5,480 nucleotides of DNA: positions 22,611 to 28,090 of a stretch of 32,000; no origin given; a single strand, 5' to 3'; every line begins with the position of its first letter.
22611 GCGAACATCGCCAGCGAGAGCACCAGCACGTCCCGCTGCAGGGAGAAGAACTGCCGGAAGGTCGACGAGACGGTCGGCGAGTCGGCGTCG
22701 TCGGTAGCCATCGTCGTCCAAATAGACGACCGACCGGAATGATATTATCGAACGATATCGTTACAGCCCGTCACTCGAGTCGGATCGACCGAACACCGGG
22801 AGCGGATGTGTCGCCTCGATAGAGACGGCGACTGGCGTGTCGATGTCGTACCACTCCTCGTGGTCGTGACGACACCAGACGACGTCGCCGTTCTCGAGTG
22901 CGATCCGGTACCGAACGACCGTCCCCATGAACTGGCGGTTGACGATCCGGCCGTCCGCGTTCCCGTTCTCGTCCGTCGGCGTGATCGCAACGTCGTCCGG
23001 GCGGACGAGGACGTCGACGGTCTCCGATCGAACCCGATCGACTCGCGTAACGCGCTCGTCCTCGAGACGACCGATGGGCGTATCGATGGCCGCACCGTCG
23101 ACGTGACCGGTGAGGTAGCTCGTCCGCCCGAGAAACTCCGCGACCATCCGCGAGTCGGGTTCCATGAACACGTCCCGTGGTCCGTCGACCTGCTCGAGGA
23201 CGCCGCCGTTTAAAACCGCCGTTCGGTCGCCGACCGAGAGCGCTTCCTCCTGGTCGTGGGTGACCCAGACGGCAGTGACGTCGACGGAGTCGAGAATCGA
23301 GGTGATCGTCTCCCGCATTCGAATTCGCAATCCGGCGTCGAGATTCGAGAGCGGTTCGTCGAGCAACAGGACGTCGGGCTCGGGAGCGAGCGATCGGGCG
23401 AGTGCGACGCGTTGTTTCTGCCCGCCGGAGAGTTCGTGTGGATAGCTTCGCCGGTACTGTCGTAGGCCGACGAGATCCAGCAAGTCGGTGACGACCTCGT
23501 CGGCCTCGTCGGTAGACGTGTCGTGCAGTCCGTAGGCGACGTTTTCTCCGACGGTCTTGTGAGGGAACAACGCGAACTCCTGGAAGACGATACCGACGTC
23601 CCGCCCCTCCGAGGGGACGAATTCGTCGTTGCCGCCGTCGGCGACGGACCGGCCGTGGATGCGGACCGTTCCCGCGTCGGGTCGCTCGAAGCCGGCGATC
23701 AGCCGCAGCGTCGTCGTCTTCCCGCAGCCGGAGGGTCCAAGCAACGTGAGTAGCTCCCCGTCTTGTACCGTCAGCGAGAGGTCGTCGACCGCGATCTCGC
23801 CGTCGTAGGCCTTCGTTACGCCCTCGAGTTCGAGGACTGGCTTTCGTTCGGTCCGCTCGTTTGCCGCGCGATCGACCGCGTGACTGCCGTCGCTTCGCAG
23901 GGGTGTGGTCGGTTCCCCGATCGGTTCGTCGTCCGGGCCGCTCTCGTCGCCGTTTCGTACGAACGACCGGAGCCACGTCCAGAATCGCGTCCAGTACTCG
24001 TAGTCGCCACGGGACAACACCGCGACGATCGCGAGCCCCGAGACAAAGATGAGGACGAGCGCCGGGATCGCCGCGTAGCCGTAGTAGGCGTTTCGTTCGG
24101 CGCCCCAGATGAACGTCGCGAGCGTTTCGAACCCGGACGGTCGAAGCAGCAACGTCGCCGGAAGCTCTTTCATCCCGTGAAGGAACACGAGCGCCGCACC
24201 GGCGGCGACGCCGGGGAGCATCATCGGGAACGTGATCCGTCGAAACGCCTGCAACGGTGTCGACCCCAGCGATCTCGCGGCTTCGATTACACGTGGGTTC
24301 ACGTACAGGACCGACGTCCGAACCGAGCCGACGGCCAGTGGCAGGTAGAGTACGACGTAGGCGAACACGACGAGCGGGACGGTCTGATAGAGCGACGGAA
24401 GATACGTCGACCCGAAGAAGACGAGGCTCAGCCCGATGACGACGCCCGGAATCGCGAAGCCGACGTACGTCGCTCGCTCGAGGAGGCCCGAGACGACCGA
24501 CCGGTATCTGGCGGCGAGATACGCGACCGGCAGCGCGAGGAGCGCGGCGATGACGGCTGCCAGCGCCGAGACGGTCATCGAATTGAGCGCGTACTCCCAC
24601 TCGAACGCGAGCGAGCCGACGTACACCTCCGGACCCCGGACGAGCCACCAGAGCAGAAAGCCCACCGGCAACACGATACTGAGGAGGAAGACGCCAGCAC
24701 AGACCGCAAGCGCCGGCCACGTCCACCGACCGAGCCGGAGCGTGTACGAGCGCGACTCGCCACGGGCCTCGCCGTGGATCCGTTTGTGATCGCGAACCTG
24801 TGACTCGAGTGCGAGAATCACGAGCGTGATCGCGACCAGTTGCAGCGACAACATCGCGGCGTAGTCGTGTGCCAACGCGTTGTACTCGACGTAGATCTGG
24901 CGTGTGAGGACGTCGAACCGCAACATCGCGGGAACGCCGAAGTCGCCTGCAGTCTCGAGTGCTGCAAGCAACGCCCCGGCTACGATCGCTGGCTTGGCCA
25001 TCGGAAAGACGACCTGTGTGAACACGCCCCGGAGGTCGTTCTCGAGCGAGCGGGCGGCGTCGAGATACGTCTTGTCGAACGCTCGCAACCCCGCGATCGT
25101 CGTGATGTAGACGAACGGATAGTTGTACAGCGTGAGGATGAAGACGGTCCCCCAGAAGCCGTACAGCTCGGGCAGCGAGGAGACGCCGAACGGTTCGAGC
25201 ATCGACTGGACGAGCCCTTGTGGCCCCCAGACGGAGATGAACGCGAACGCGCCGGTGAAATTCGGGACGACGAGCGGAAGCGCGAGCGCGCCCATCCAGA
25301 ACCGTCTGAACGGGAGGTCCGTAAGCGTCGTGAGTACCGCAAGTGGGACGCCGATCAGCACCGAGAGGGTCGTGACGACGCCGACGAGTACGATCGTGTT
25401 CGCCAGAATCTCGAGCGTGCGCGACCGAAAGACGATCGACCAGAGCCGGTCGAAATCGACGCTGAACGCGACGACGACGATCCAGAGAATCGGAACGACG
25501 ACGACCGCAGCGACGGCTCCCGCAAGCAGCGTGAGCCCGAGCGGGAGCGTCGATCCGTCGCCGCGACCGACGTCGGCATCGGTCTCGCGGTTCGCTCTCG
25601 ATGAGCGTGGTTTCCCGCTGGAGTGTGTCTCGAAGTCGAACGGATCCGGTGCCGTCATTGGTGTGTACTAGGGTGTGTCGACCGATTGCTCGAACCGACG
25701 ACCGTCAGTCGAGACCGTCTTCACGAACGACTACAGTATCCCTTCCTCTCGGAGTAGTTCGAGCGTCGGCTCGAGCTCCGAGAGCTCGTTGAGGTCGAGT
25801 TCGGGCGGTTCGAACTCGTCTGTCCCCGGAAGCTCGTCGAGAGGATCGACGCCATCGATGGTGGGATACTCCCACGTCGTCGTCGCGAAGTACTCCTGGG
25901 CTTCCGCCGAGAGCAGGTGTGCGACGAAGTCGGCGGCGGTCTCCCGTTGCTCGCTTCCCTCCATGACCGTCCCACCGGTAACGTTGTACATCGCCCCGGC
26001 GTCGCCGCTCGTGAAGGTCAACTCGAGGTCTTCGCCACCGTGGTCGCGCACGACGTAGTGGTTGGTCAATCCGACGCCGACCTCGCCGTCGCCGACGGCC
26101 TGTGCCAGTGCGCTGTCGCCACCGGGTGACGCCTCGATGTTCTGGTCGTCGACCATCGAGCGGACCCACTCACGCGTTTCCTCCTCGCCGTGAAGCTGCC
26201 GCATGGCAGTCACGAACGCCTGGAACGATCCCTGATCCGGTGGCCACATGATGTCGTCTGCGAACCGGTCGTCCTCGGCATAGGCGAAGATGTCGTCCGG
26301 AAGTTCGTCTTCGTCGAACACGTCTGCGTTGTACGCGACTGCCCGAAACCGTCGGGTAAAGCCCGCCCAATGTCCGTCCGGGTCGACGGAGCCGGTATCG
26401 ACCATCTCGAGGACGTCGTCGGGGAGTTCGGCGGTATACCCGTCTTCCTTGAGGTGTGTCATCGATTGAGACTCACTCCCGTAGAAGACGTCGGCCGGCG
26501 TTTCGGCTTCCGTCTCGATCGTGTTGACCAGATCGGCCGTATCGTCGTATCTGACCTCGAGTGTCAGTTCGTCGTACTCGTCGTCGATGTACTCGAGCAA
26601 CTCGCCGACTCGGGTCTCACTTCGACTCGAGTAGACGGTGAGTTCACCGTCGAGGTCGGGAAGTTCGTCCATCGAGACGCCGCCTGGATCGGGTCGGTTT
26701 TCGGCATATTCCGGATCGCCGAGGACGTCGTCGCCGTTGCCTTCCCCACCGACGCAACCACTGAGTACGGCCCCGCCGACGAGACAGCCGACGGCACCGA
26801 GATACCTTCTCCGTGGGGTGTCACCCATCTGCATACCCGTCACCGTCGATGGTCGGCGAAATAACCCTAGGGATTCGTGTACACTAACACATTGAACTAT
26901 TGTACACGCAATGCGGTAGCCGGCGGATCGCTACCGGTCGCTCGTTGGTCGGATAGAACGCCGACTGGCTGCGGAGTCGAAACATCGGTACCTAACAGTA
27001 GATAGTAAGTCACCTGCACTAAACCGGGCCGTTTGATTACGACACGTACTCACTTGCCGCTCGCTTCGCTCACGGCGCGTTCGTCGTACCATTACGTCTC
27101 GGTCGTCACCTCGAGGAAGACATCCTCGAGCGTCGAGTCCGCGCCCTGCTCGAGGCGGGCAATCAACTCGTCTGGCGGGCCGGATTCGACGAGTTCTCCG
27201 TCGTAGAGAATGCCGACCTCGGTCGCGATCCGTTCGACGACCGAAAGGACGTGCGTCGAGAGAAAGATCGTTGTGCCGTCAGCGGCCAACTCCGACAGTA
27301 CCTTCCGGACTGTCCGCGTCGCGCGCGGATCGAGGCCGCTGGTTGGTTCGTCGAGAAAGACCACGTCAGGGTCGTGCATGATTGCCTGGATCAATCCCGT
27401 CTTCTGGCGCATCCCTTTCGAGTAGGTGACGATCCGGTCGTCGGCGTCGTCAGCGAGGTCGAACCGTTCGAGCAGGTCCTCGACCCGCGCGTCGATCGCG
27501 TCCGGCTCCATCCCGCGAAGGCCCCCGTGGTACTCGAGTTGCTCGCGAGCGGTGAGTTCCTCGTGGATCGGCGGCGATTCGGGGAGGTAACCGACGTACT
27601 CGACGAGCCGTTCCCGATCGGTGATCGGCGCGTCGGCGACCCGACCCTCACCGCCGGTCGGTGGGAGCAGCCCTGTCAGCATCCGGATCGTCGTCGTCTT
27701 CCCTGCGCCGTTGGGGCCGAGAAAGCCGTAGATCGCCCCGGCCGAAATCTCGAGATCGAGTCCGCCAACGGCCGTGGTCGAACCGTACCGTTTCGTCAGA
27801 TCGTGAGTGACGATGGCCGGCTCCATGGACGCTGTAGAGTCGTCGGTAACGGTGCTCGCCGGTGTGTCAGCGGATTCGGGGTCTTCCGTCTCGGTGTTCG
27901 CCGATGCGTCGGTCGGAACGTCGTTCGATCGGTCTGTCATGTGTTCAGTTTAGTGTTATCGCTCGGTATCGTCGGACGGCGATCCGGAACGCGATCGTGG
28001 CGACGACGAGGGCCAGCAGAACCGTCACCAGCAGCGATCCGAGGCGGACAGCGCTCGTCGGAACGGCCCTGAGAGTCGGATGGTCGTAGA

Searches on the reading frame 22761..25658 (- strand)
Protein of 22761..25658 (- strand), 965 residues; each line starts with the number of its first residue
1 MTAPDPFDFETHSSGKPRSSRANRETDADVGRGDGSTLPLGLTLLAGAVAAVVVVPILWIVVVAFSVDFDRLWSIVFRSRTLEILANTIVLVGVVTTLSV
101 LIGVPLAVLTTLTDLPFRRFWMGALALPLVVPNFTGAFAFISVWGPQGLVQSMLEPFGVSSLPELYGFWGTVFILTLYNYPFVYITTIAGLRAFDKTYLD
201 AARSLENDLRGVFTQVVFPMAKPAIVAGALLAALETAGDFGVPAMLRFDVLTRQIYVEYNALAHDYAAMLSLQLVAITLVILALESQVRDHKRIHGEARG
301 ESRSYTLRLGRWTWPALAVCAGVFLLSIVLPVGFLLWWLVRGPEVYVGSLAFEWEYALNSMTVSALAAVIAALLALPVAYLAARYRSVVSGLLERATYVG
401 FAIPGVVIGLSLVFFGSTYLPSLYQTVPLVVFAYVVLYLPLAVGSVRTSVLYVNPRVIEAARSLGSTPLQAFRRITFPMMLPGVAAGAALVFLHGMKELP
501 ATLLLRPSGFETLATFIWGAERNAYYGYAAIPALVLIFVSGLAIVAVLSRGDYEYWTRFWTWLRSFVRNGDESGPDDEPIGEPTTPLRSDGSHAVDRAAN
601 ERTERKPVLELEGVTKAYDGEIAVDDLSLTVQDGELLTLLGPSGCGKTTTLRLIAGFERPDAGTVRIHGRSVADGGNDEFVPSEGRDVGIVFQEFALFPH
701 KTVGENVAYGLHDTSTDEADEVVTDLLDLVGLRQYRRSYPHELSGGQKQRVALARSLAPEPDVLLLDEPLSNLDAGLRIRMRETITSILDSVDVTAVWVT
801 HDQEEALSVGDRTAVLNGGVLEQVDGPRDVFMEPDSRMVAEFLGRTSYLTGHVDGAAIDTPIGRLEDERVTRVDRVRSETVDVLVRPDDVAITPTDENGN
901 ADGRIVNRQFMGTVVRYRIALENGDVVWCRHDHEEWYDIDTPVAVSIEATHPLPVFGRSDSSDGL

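Call 9: search_protein_families(library=pfam, proteins=[window:22761-25658:-])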
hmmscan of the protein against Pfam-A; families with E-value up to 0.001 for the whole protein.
window:22761-25658:- (965 aa): 3 families
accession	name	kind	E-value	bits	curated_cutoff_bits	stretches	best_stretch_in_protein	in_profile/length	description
PF00005.33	ABC_tran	-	8.6e-36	124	25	1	625-770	2-136/137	ABC transporter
PF00528.27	BPD_transp_1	-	1.2e-22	80.9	26.4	2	376-540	2-168/184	Binding-protein-dependent transport system inner membrane component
PF08402.16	TOBE_2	-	3e-09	37.3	21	1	883-951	1-72/76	TOBE domain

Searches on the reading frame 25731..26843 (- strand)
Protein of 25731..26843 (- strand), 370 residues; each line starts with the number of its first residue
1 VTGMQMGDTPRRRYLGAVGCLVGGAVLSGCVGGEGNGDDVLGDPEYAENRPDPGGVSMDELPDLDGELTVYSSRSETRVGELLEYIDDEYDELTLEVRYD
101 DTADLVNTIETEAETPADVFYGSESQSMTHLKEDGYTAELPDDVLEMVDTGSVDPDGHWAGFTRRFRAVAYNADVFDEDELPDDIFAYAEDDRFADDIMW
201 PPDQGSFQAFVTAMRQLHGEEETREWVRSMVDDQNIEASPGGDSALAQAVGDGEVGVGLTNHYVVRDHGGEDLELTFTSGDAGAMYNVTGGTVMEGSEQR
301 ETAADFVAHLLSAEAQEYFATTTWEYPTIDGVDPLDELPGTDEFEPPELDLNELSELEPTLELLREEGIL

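Call 44: search_protein_families(library=pfam, proteins=[window:25731-26843:-])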
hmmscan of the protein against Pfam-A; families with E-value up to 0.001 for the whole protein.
window:25731-26843:- (370 aa): 4 families
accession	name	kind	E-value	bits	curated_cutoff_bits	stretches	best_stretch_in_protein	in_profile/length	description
PF13343.11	SBP_bac_6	-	1.2e-14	54.8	24.6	1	116-332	3-220/245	Bacterial extracellular solute-binding protein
PF13416.11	SBP_bac_8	-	2.3e-13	51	27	1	93-337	12-270/279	Bacterial extracellular solute-binding protein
PF01547.30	SBP_bac_1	-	2.9e-12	47.6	26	1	82-317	10-307/307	Bacterial extracellular solute-binding protein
PF13531.11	SBP_bac_11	-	3e-09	37.4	25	1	235-320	136-222/227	Bacterial extracellular solute-binding protein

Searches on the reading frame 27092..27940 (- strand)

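Call 44: search_protein_families(library=pfam, proteins=[window:27092-27940:-])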
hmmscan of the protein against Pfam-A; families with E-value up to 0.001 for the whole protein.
window:27092-27940:- (282 aa): 2 families
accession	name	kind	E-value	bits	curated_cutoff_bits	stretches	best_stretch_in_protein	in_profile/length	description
PF00005.33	ABC_tran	-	1.9e-28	100.2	25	1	60-201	3-137/137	ABC transporter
PF13304.12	AAA_21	-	2.9e-14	54.3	27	1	157-230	222-298/304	AAA domain, putative AbiEii toxin, Type IV TA system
